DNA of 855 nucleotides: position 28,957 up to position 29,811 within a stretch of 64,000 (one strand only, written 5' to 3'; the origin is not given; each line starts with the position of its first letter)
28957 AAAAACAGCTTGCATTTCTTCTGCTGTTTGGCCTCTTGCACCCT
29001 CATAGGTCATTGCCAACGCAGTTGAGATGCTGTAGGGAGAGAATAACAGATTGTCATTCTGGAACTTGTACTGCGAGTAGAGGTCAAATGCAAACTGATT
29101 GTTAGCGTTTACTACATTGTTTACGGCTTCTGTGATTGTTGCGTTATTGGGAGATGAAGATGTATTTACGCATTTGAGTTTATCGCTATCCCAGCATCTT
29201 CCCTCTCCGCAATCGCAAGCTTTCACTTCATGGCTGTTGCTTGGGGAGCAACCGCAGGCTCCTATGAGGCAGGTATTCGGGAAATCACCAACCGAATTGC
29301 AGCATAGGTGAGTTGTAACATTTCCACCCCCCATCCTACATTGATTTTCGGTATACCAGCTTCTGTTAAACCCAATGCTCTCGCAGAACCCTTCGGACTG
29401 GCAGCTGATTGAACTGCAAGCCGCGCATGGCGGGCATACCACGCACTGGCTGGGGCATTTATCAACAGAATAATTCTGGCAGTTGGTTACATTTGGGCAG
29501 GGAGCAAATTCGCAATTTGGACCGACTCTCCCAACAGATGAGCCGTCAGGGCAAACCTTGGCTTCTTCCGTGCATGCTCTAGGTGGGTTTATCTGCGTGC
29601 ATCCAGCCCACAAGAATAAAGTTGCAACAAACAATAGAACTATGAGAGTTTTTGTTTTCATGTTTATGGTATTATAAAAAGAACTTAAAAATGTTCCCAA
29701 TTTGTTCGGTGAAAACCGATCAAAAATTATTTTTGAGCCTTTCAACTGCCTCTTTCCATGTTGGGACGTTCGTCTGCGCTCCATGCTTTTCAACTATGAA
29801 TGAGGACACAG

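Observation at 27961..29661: Serpin with an about 150-residue, about 30-cysteine N-terminal domain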

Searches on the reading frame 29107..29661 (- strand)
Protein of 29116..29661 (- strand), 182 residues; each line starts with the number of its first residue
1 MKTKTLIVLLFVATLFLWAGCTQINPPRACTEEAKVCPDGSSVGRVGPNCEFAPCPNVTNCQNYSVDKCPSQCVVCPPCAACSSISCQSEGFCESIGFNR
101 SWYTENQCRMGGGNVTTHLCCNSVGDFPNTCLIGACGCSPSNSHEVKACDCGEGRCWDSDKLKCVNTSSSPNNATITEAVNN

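Call 5: search_protein_families(library=pfam, proteins=[window:29116-29661:-], max_evalue=1)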
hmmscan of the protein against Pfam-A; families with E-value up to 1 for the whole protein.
seq(182 aa): 0 families

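Call 6: search_protein_families(library=ncbifam, proteins=[window:29116-29661:-], max_evalue=1)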
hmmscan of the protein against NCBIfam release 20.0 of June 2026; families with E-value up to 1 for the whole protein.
seq(182 aa): 0 families

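Call 8: find_homologous_proteins(query=window:29116-29601:-, max_evalue=0.01)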
Query seq(162 aa) (162 aa): 360 proteins with E <= 0.01 among 369 candidates; the best 120 are listed.
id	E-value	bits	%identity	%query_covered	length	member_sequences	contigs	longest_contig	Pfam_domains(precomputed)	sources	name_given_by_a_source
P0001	9.4e-54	200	52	88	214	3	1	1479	-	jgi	jgi:hypothetical protein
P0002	1.4e-50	190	51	86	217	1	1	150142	-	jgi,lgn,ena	-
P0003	2.3e-43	166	51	33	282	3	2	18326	PF27300.1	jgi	jgi:hypothetical protein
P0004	9.7e-40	154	56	90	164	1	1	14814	-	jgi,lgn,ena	-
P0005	5.0e-37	146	55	88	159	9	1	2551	-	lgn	-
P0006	3.1e-35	140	49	85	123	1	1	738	-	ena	-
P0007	4.7e-35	139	53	89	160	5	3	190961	-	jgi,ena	jgi:hypothetical protein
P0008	8.5e-35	138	55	84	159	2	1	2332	-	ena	-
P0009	4.0e-34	136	46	63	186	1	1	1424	-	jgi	jgi:hypothetical protein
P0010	4.2e-34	136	51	85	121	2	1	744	-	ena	-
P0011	3.1e-32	130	54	85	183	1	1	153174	-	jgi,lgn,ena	-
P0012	5.2e-32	129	75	51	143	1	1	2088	-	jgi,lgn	jgi:hypothetical protein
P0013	3.4e-31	127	71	52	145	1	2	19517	-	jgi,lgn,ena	-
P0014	7.6e-31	125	53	84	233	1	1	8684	-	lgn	-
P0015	5.8e-30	123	53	80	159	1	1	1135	-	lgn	-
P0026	1.3e-27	115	76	23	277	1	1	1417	PF27023.1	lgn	-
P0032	3.9e-24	104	77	38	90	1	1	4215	-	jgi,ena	-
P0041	1.5e-22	98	74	38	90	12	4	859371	-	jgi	jgi:hypothetical protein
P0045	5.6e-22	96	57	35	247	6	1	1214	PF27854.1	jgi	-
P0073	1.3e-18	86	55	34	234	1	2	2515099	PF05375.20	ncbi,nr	ncbi:MAG: hypothetical protein KIT84_20950 [Labilithrix sp.]|nr:hypothetical protein [Labilithrix sp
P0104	7.6e-17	80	56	41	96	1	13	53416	-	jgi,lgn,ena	jgi:hypothetical protein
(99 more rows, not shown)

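Call 16: search_solved_structures(query=window:29116-29601:-, max_evalue=10, show_alignments=3)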
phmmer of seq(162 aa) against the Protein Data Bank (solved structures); distinct sequences matched with E-value up to 10: 1.
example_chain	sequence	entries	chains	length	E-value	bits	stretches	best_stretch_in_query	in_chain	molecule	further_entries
5my6_B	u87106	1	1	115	0.36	14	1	92-152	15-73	Nanobody 2Rs15d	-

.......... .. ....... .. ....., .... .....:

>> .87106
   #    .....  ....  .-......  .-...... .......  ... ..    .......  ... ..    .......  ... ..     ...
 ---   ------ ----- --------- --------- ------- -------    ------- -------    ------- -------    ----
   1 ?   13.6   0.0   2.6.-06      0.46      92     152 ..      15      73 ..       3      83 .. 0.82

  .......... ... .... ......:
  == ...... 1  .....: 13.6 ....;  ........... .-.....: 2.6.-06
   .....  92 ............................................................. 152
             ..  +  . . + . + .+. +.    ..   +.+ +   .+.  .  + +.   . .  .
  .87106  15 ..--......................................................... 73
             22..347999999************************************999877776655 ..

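Call 25: search_protein_representatives(protein=window:29121-29598:-)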
Query: 159 residues. Proteins with E-value up to 0.001 (for the whole library): 6513; up to 1e-10: 856; up to 1e-30: 14. The best 150 are listed.
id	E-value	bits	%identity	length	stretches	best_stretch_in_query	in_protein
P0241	7.5e-64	231.2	63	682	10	5-40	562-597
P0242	9.4e-51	188.5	56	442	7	6-41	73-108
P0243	1.2e-48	181.7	59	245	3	84-140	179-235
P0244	5.3e-47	176.3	53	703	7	4-40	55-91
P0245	8.8e-43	162.6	59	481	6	6-38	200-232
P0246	6.5e-42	159.7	47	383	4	85-144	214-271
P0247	4.0e-38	147.4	51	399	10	6-55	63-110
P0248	8.2e-37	143.1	67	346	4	5-46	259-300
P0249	6.7e-36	140.2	57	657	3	84-148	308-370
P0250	1.2e-34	136.1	51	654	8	8-37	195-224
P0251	3.2e-33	131.4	51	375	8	7-38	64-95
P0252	3.9e-33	131.2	61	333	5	8-36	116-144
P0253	5.1e-33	130.8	50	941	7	5-40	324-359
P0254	5.9e-33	130.6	72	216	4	8-35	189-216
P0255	1.1e-30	123.2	44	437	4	86-143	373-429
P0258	2.4e-29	118.8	57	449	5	8-40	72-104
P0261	5.3e-29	117.7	64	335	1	4-84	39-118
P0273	1.3e-26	110.0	50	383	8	4-52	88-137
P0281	1.4e-25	106.6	63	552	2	86-143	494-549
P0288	1.3e-24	103.4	42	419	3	76-139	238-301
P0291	3.3e-24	102.1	46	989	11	6-38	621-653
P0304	1.2e-22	97.1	47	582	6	4-51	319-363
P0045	1.2e-22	97.0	55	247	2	86-143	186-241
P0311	4.1e-22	95.3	43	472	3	86-145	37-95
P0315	5.8e-22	94.8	53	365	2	39-123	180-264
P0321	3.3e-21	92.3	48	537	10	8-37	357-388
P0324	4.0e-21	92.1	50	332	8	5-41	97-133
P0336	3.0e-20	89.2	58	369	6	9-35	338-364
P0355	7.0e-19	84.7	53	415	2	36-106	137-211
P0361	9.0e-19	84.4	52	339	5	5-35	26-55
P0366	1.6e-18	83.6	50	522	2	38-118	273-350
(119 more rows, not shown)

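Call 28: search_protein_families(library=pfam, alignment_id=A1, max_evalue=0.001)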
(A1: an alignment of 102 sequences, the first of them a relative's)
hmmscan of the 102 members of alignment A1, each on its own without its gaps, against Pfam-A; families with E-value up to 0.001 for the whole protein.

A. member 1, P0241 (682 aa): 0 families

B. families by the number of members that match (of 102 scanned): 33 families (the first 25 are shown)
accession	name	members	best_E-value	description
PF05375.19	Pacifastin_I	6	3.8e-06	Pacifastin inhibitor (LCMII)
PF18915.5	DUF5667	3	3.7e-24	Domain of unknown function (DUF5667)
PF03724.22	META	3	2.7e-16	META domain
PF00050.26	Kazal_1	3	6.4e-10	Kazal-type serine protease inhibitor domain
PF07648.20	Kazal_2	3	1.4e-06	Kazal-type serine protease inhibitor domain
PF20033.5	DUF6438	2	3e-38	Domain of unknown function (DUF6438)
PF14321.11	DUF4382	2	1.5e-23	Domain of unknown function (DUF4382)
PF02822.19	Antistasin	2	4e-12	Antistasin family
PF00036.39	EF-hand_1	2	6.6e-07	EF hand domain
PF03891.20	DUF333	1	5.3e-20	Domain of unknown function (DUF333)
PF04402.19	SIMPL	1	1.3e-19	Protein of unknown function (DUF541)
PF00127.26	Copper-bind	1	6.5e-11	Copper binding proteins, plastocyanin/azurin family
PF01471.23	PG_binding_1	1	2.9e-10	Putative peptidoglycan binding domain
PF00413.30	Peptidase_M10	1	8.6e-10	Matrixin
PF23843.2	DUF7210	1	7.8e-09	Domain of unknown function (DUF7210)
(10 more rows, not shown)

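Call 30: search_protein_families(library=pfam, proteins=[P0355, P0366, P0315, P0261, P0073, P0249, P0281], max_evalue=0.01)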
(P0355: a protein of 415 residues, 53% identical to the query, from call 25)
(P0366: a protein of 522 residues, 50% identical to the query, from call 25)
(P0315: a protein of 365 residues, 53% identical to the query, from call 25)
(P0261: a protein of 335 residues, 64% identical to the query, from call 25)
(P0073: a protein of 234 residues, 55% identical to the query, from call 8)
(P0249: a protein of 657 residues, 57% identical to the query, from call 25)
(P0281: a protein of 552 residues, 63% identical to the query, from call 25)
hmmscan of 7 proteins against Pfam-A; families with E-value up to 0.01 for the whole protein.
P0355 (415 aa): 2 families
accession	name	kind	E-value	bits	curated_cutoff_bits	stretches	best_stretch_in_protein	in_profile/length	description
PF00050.26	Kazal_1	-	8.6e-09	35.7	21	1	288-322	5-37/49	Kazal-type serine protease inhibitor domain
PF07648.20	Kazal_2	-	1.4e-06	28.8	22.8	1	292-322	4-39/48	Kazal-type serine protease inhibitor domain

P0366 (522 aa): 3 families
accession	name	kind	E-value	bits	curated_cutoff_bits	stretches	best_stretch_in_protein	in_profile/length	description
PF00050.26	Kazal_1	-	6.4e-10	39.3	21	1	365-402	1-36/49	Kazal-type serine protease inhibitor domain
PF07648.20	Kazal_2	-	0.00015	22.2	22.8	1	372-401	3-33/48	Kazal-type serine protease inhibitor domain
PF18278.7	RANK_CRD_2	-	0.0003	21.3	26.8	0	85-111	15-41/41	Receptor activator of the NF-KB cysteine-rich repeat domain 2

P0315 (365 aa): 1 family
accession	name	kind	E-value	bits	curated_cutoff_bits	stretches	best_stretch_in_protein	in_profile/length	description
PF03891.20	DUF333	-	5.3e-20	71.9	25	1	315-361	1-46/47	Domain of unknown function (DUF333)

P0261 (335 aa): 3 families
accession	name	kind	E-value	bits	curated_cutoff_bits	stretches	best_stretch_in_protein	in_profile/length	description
PF00413.30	Peptidase_M10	-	8.6e-10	39.1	24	1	206-313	24-139/159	Matrixin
PF12044.14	Metallopep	-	0.00097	18.3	27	1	286-313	318-343/427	Putative peptidase family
PF06114.19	Peptidase_M78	-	0.0027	17.9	22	1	267-304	27-65/123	IrrE N-terminal-like domain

P0073 (234 aa): 1 family
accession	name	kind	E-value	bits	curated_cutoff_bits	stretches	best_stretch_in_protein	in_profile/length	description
PF05375.19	Pacifastin_I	-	2e-05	24.7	27.9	1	78-108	6-35/40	Pacifastin inhibitor (LCMII)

P0249 (657 aa): 0 families

P0281 (552 aa): 1 family
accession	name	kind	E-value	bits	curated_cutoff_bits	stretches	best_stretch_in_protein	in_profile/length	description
PF18933.6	PsbP_2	-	0.0078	16.7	27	0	382-410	41-69/184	PsbP-like protein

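Call 37: find_encoding_contigs(protein=P0004, flank=5000, max_places=3)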
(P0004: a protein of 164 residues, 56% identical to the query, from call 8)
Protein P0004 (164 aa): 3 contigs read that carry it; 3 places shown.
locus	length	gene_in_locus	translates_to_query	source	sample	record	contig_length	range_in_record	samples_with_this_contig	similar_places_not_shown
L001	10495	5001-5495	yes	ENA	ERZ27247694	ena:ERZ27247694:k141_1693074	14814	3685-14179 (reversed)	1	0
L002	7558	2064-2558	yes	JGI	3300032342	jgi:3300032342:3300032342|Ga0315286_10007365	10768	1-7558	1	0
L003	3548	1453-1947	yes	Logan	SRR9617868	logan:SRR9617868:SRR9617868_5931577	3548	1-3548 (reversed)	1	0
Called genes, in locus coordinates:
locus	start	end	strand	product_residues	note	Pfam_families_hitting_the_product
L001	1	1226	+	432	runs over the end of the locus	PF01336:tRNA_anti-codon, PF00152:tRNA-synt_2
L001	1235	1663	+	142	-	PF01467:CTP_transf_like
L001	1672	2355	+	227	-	PF01902:Diphthami_syn_2_N, PF28410:Diphthami_syn_2_C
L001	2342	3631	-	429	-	PF01979:Amidohydro_1, PF07969:Amidohydro_3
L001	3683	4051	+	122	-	PF14464:Prok-JAB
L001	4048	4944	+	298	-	PF00294:PfkB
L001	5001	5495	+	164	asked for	-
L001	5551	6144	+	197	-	-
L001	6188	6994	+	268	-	PF02673:BacA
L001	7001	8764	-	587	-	PF04068:Fer4_RLI (weak), PF12837:Fer4_6 (faint), PF13237:Fer4_10 (faint), PF14697:Fer4_21 (faint), PF00037:Fer4, PF02463:SMC_N (weak), PF00005:ABC_tran, PF00005:ABC_tran, +2 more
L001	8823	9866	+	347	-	PF26356:Pelota_N, PF03464:eRF1_2 (weak), PF03465:eRF1_3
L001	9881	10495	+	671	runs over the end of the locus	PF02516:STT3, PF13231:PMT_2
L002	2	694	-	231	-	?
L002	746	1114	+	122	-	PF14464:Prok-JAB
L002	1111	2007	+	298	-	PF00294:PfkB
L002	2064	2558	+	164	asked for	-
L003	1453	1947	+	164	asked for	-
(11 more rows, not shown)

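Call 38: predict_structure(alignment_id=A3)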
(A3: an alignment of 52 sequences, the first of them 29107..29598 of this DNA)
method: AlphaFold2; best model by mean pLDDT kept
length: 164 residues; sequences in the alignment: 52
mean_pLDDT: 69.8   pTM: 0.41
mean pLDDT of the five models: 69.8, 67.9, 64.5, 63.8, 60.6
residues with pLDDT >= 90: 8; 70-90: 85; 50-70: 47; < 50: 24
segments of 3 or more residues with pLDDT < 50: 106-117, 151-154, 156-158
pLDDT, mean of each block of 10 residues (from residue 1): 59 69 80 71 81 75 77 74 79 79 46 46 74 86 76 50 53
secondary structure, 60 per line:
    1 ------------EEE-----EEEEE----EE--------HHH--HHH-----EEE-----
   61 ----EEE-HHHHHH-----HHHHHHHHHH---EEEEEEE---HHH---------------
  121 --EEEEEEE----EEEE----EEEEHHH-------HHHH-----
elements in order: E13-15 E21-25 E53-55 E65-67 H69-74 H80-89 E93-99 E123-129 E134-137 E142-145 H156-159

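Call 53: search_protein_families(library=pfam, proteins=[P0003, P0026, P0045, P0246, P0311, P0032, P0001, P0253, P0291, P0244], max_evalue=1)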
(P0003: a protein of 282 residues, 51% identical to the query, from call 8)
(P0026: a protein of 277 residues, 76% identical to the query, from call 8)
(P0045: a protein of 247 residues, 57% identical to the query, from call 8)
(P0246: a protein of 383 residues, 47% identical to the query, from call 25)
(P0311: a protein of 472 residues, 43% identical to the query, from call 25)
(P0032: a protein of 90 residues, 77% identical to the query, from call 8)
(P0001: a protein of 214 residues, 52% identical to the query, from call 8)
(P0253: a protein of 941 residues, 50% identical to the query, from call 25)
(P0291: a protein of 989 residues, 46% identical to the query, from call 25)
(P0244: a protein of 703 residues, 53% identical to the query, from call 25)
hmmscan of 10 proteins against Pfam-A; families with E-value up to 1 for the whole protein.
P0003 (282 aa): 2 families
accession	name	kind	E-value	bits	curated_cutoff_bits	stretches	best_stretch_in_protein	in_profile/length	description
PF05375.19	Pacifastin_I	-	0.0064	16.6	27.9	1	92-114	10-33/40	Pacifastin inhibitor (LCMII)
PF21195.4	EGF_C8A_B_C6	-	0.036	14.5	27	0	269-277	20-28/29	Complement components C8A/B/C6, EGF-like domain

P0026 (277 aa): 1 family
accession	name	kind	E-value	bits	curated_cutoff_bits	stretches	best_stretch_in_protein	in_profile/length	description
PF05375.19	Pacifastin_I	-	0.00064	19.8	27.9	1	80-106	7-32/40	Pacifastin inhibitor (LCMII)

P0045 (247 aa): 0 families

P0246 (383 aa): 1 family
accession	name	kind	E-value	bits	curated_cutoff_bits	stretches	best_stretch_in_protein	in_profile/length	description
PF19859.4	DUF6333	-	0.016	15.1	31.4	1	221-298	100-176/234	Family of unknown function (DUF6333)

P0311 (472 aa): 1 family
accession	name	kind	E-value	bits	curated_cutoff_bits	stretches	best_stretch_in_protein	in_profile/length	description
PF19859.4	DUF6333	-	0.11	12.4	31.4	0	241-278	109-146/234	Family of unknown function (DUF6333)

P0032 (90 aa): 2 families
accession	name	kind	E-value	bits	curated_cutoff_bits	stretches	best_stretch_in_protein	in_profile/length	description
PF06480.20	FtsH_ext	-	0.52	11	25.5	1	3-24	1-20/103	FtsH Extracellular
PF09604.15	Potass_KdpF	-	0.7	10.3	21.2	0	8-23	1-16/24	F subunit of K+-transporting ATPase (Potass_KdpF)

P0001 (214 aa): 0 families

P0253 (941 aa): 1 family
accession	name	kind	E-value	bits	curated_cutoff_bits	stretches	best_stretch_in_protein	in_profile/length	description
PF03042.19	Birna_VP5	-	0.0036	17.7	25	0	535-568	44-77/139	Birnavirus VP5 protein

P0291 (989 aa): 0 families

P0244 (703 aa): 0 families
